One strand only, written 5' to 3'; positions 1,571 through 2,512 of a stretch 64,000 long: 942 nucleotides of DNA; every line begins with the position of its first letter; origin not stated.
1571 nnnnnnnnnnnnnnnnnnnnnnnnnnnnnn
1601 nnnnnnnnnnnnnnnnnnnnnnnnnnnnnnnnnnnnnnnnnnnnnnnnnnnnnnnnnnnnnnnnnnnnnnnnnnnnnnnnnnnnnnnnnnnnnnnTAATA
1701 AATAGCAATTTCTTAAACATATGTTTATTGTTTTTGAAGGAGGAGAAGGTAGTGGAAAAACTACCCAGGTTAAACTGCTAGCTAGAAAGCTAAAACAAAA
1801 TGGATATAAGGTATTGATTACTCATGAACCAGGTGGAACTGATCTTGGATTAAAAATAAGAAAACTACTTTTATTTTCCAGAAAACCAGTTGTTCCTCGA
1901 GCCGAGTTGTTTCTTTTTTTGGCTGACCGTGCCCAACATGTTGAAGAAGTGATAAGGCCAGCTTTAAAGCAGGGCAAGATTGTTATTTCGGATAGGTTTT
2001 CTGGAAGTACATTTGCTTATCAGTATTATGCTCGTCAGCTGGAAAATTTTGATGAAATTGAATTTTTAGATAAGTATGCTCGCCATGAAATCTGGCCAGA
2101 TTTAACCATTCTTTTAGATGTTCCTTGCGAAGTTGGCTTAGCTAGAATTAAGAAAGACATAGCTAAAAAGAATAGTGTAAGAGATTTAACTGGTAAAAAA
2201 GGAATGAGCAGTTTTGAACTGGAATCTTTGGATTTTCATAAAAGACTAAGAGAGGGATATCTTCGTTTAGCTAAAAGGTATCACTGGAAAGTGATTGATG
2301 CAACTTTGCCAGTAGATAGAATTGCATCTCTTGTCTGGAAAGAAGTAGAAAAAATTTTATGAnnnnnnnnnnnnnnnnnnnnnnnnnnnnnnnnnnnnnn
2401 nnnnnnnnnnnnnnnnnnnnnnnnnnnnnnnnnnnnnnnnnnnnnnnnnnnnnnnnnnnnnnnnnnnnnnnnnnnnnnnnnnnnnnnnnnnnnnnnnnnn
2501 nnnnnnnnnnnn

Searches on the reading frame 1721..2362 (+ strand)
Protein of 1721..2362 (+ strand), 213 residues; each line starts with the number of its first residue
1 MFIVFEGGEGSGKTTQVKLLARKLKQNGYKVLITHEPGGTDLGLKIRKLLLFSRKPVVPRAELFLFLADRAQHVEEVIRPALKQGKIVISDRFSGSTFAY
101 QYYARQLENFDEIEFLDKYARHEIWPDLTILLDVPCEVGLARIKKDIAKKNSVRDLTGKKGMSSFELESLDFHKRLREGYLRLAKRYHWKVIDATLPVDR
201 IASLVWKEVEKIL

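Call 18: search_protein_families(library=pfam, proteins=[window:1721-2362:+], max_evalue=0.001)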
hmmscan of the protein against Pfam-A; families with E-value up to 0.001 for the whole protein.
window:1721-2362:+ (213 aa): 4 families
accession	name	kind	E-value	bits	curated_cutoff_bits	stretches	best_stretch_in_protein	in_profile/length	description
PF02223.23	Thymidylate_kin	-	5.5e-48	163.5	27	1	5-201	1-181/185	Thymidylate kinase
PF13521.12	AAA_28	-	1e-06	29.5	27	1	3-106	2-95/164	AAA domain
PF13207.12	AAA_17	-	3.4e-05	24.6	27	0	7-32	2-24/136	AAA domain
PF20720.3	nSTAND3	-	0.00077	19.6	27.2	0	2-37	19-54/155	Novel STAND NTPase 3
